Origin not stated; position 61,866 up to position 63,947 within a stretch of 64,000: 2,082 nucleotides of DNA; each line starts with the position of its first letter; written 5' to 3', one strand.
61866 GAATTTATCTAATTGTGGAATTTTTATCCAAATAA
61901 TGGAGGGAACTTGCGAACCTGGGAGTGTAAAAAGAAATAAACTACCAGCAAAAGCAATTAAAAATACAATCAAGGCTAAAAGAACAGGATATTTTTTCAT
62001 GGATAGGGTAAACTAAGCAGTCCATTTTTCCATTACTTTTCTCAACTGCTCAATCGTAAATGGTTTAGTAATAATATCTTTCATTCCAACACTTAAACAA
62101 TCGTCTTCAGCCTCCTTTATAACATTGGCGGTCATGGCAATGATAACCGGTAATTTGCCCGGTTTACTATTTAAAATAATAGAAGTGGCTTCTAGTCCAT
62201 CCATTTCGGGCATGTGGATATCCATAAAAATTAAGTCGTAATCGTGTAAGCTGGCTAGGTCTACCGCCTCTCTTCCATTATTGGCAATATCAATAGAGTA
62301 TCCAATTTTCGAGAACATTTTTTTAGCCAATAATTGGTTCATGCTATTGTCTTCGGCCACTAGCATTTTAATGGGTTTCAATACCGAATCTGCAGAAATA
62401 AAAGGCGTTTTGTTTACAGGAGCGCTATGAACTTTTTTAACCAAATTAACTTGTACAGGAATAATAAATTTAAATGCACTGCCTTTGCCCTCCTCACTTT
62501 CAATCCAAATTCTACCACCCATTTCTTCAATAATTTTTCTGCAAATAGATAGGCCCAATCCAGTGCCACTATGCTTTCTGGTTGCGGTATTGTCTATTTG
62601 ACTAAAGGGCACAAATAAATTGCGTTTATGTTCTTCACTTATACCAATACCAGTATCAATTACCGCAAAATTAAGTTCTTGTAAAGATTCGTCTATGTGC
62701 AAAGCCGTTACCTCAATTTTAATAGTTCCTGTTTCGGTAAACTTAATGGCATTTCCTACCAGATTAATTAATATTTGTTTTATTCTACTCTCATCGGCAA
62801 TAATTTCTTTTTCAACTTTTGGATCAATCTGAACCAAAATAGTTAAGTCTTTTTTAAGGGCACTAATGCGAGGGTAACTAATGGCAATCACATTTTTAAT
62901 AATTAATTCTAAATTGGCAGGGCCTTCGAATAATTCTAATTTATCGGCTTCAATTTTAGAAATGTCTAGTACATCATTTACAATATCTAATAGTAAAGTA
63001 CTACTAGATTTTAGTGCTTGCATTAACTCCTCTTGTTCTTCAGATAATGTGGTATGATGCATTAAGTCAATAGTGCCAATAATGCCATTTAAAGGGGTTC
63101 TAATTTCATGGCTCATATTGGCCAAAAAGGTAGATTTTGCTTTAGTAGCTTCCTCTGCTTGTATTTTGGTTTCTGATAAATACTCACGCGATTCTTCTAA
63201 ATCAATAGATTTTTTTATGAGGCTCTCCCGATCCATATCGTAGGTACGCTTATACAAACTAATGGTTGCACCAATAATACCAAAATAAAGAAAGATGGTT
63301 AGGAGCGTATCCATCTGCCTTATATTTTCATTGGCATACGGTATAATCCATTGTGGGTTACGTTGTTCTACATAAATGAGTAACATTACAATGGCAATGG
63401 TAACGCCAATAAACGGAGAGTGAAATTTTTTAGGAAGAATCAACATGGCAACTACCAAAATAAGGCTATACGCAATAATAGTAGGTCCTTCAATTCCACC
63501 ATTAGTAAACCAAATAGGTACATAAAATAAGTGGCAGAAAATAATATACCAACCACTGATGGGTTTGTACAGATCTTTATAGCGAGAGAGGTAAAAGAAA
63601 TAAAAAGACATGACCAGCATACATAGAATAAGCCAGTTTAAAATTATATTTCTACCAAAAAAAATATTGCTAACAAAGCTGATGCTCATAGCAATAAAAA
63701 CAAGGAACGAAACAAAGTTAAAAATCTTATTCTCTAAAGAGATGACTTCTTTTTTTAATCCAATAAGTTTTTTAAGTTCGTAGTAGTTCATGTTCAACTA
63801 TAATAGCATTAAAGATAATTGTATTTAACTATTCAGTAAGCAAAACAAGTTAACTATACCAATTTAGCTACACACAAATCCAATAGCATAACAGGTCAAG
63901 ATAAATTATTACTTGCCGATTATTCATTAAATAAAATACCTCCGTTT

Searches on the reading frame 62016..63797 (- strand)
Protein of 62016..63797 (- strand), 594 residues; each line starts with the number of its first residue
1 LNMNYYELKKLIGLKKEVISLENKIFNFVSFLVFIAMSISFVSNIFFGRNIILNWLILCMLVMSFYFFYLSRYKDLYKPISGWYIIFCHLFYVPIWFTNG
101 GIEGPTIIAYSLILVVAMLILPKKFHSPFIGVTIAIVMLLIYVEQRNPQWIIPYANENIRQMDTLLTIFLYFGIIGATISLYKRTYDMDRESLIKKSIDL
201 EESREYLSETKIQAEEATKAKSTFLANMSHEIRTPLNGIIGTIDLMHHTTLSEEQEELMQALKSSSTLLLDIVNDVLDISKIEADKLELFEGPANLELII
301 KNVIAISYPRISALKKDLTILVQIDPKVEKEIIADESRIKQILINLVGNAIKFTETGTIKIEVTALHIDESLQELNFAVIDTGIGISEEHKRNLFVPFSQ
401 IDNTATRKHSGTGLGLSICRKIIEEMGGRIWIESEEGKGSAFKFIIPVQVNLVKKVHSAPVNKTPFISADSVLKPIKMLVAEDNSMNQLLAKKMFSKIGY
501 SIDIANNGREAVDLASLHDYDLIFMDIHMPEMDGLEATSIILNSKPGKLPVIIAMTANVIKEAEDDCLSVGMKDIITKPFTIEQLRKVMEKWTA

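Call 52: search_protein_families(library=pfam, proteins=[window:62016-63797:-], max_evalue=0.00001)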
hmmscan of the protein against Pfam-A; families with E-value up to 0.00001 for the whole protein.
window:62016-63797:- (594 aa): 3 families
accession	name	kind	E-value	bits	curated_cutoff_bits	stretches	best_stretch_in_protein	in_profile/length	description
PF02518.31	HATPase_c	-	2.1e-31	109.1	26.4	1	335-449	2-110/111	Histidine kinase-, DNA gyrase B-, and HSP90-like ATPase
PF00072.30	Response_reg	-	2.5e-23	82.8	30.2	1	479-588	2-109/111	Response regulator receiver domain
PF00512.31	HisKA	-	9.8e-19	67.6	26.9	1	220-284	1-65/66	His Kinase A (phospho-acceptor) domain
